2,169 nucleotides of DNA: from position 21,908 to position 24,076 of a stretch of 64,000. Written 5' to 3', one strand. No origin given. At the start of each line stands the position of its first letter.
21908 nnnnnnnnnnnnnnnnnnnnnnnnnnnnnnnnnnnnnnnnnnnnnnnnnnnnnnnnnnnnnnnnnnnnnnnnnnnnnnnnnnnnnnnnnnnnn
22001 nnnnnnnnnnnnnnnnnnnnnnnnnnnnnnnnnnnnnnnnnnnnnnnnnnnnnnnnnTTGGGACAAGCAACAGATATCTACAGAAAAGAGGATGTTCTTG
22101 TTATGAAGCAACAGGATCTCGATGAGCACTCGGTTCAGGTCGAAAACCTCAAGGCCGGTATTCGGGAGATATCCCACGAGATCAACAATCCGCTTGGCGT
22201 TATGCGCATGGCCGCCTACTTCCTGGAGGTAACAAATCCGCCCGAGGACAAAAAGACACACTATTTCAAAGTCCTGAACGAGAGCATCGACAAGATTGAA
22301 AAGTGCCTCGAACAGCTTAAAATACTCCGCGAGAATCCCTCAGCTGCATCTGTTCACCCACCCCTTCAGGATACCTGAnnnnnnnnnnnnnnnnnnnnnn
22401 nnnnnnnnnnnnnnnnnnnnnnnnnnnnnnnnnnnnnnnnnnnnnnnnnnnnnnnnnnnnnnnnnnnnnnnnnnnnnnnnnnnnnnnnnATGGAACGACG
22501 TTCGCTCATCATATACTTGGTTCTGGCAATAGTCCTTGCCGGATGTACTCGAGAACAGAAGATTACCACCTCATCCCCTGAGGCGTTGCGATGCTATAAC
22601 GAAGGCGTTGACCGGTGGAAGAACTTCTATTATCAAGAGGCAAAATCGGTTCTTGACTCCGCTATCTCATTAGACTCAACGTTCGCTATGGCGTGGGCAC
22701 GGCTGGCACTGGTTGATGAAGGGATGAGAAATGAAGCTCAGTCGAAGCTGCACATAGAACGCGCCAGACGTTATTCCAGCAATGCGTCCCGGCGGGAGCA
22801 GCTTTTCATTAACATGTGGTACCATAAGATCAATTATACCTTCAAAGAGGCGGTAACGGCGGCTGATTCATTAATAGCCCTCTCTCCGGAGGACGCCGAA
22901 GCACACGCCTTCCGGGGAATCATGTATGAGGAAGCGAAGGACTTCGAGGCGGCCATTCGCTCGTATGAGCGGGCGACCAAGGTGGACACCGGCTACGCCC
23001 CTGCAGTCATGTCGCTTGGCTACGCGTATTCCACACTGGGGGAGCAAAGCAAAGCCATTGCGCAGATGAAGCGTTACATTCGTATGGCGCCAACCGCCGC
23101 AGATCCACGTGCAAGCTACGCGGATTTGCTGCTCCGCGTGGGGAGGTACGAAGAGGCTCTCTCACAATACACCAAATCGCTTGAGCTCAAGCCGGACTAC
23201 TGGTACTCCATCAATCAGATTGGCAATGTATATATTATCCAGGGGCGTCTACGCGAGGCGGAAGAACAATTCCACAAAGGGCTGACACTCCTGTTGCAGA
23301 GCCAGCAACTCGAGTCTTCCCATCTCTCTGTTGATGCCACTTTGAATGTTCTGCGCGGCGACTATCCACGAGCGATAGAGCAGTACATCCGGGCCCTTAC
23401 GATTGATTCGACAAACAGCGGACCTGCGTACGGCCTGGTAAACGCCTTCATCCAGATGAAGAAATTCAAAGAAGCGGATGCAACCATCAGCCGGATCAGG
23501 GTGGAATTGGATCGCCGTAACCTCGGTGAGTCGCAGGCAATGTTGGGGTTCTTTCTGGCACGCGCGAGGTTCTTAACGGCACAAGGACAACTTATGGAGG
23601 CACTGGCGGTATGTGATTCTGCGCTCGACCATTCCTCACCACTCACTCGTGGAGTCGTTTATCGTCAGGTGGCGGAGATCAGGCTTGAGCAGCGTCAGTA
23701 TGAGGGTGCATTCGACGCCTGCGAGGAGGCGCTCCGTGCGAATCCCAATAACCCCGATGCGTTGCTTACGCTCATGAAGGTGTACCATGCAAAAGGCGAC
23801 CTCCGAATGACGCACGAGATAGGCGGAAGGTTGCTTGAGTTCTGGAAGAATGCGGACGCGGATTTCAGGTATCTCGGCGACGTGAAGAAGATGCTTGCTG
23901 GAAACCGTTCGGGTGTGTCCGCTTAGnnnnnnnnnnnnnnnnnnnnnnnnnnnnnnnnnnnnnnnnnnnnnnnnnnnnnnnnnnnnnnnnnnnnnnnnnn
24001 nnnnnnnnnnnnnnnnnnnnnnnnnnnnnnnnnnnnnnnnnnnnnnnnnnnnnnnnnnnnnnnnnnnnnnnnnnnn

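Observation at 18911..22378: Candidate multistep phosphorelay: hybrid HK with two receivers, an HTH-first response regulator, and a free-standing DHp-like protein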

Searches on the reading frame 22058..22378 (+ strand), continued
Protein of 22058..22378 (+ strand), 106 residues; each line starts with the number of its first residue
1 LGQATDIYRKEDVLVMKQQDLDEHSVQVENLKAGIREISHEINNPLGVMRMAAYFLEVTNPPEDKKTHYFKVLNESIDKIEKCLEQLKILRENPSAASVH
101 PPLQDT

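Call 78: find_related_loci(query=A1, collection=metagenome_contigs, flank=4500)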
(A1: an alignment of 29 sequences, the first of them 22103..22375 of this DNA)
Query A1 (91 aa) in metagenome_contigs; peptide patterns used: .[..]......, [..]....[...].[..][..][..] (x = any residue, [..] = any of these).
600 stretches matched a pattern (row limit reached: there are more); 68 encode a relative of the query (tblastn E <= 1e-3); 68 distinct loci.
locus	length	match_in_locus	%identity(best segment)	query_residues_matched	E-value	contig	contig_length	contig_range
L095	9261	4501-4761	28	1-85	6e-9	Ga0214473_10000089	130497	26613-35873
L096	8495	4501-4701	36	3-72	1e-8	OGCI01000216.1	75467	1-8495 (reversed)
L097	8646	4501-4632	39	23-66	8e-8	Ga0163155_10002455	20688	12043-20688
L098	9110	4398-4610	33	23-90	2e-7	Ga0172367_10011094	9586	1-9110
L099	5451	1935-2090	37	21-72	2e-7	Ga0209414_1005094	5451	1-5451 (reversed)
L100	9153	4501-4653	33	22-72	3e-7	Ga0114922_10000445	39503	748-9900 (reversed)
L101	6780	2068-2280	31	6-79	3e-7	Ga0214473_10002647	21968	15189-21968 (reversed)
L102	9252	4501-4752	35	3-79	3e-7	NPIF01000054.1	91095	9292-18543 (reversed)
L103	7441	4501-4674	37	23-82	4e-7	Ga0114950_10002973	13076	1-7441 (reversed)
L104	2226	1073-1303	36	6-78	5e-7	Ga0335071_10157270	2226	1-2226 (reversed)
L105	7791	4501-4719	29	23-91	7e-7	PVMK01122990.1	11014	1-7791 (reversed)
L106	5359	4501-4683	38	11-72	9e-7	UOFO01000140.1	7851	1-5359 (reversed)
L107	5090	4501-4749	33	1-79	9e-7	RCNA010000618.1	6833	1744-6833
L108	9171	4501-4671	35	23-79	9e-7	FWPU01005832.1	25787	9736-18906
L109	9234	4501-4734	28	8-79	2e-6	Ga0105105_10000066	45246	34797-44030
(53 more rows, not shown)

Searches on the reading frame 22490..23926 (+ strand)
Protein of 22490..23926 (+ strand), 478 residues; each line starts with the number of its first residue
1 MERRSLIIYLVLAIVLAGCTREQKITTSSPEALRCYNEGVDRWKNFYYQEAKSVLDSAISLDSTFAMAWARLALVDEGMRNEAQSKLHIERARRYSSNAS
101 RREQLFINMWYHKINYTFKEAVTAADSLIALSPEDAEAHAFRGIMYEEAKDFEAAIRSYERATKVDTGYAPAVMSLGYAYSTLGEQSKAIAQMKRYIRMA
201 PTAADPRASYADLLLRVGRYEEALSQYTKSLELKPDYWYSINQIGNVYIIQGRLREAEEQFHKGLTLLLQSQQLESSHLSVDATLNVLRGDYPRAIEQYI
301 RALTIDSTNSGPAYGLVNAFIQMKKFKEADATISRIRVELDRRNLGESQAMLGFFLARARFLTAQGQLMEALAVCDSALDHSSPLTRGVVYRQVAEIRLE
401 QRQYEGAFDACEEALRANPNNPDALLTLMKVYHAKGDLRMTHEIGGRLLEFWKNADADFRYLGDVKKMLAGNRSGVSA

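Call 3: search_protein_families(library=pfam, proteins=[window:22490-23926:+], max_evalue=1)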
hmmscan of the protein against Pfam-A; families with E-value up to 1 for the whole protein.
window:22490-23926:+ (478 aa): 33 families (the best 25 are shown)
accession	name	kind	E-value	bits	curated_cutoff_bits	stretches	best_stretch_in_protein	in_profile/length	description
PF14559.12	TPR_19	-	2.4e-30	105.1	25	4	399-438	2-41/68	Tetratricopeptide repeat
PF00515.34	TPR_1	-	3.5e-28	96.7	27.8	5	136-166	1-31/34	Tetratricopeptide repeat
PF07719.23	TPR_2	-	3.5e-26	89.6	27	4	136-166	1-31/34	Tetratricopeptide repeat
PF13414.12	TPR_11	-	1.9e-24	85.5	26.8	4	217-249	7-39/42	TPR repeat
PF13428.12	TPR_14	-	2.3e-22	77.6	23.5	3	390-429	3-42/44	Tetratricopeptide repeat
PF13181.12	TPR_8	-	1.9e-21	74.8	25.7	3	210-237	7-34/34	Tetratricopeptide repeat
PF13431.12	TPR_17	-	2e-21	74.8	24.4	3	227-259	2-34/34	Tetratricopeptide repeat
PF13424.12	TPR_12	-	7.3e-18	65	30.1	4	242-306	7-75/77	Tetratricopeptide repeat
PF13432.12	TPR_16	-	1.9e-17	63.8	32.7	5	118-163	13-58/65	Tetratricopeptide repeat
PF13371.12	TPR_9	-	1.1e-11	45.1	35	2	150-205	9-64/73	Tetratricopeptide repeat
PF12895.13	ANAPC3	-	1.1e-10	42.1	27.2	2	151-226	4-78/82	Anaphase-promoting complex, cyclosome, subunit 3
PF23914.1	TPR_CcmH_CycH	-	2.9e-10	40.7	42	2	396-448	58-110/158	Cytochrome c-type biogenesis protein H TPR domain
PF13176.12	TPR_7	-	7.8e-10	38.5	27.9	2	211-236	6-31/36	Tetratricopeptide repeat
PF25064.1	ARM_TT21_5th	-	1.9e-09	38.3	27.8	2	211-278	8-74/117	TT21 fifth ARM repeats domain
PF17874.7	TPR_MalT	-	4.7e-08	33.1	45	2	283-418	8-152/336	MalT-like TPR region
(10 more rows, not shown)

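Call 28: search_protein_families(library=ncbifam, proteins=[window:22490-23926:+], max_evalue=0.01)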
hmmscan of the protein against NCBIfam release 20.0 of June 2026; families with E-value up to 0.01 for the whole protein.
window:22490-23926:+ (478 aa): 29 families (the best 25 are shown)
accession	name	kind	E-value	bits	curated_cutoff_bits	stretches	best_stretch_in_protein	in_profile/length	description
TIGR02917.1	PEP_TPR_lipo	equivalog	1.6e-24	85.8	312.2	2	49-247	618-813/899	XrtA/PEP-CTERM system TPR-repeat protein PrsT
TIGR02521.1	type_IV_pilW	equivalog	7.6e-23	81.3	154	3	172-337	33-196/234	type IV pilus biogenesis/stability protein PilW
TIGR04510.1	mod_pep_cyc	subfamily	4.6e-21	75.1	400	2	24-202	390-568/814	putative peptide modification system cyclase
NF040959.1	MamA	equivalog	1.6e-20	73.4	200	1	118-264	53-199/204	magnetosome protein MamA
TIGR02552.1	LcrH_SycD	equivalog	3.3e-15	56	104.8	2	117-202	33-118/136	SycD/LcrH family type III secretion system chaperone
NF033762.1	social_mot_Tgl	equivalog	6.6e-12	45.3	225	2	180-268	41-130/252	social motility TPR repeat lipoprotein Tgl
NF002725.1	PRK02603.1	equivalog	1e-11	45.1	143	1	364-439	47-123/173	photosystem I assembly protein Ycf3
TIGR00990.1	3a0801s09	subfamily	1.4e-10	40.5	757.25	2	220-433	347-553/615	mitochondrial import receptor subunit TOM70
NF008757.0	PRK11788.1-5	equivalog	9.7e-10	38.1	363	2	118-237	196-315/388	lipopolysaccharide assembly protein LapB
NF033920.0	C39_PA2778_fam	equivalog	1.1e-08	34.8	150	1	146-235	166-255/255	PA2778 family cysteine peptidase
NF052415.1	T3SS_chap_SctY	equivalog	2.3e-08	34.5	70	1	119-199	23-106/106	type III secretion apparatus assembly chaperone SctY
NF008520.0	PRK11447.1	equivalog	9.7e-08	30.3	858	1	153-374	286-483/1157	cellulose synthase complex outer membrane protein BcsC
TIGR00540.1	TPR_hemY_coli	hypoth_equivalog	1.1e-07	31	142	0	395-438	159-202/385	heme biosynthesis-associated TPR protein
TIGR03939.1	PGA_TPR_OMP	equivalog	2.8e-07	29.1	366.65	0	182-262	407-487/800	poly-beta-1,6 N-acetyl-D-glucosamine export porin PgaA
TIGR02795.1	tol_pal_ybgF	equivalog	4.5e-07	30.5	90.1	0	133-199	36-105/119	tol-pal system protein YbgF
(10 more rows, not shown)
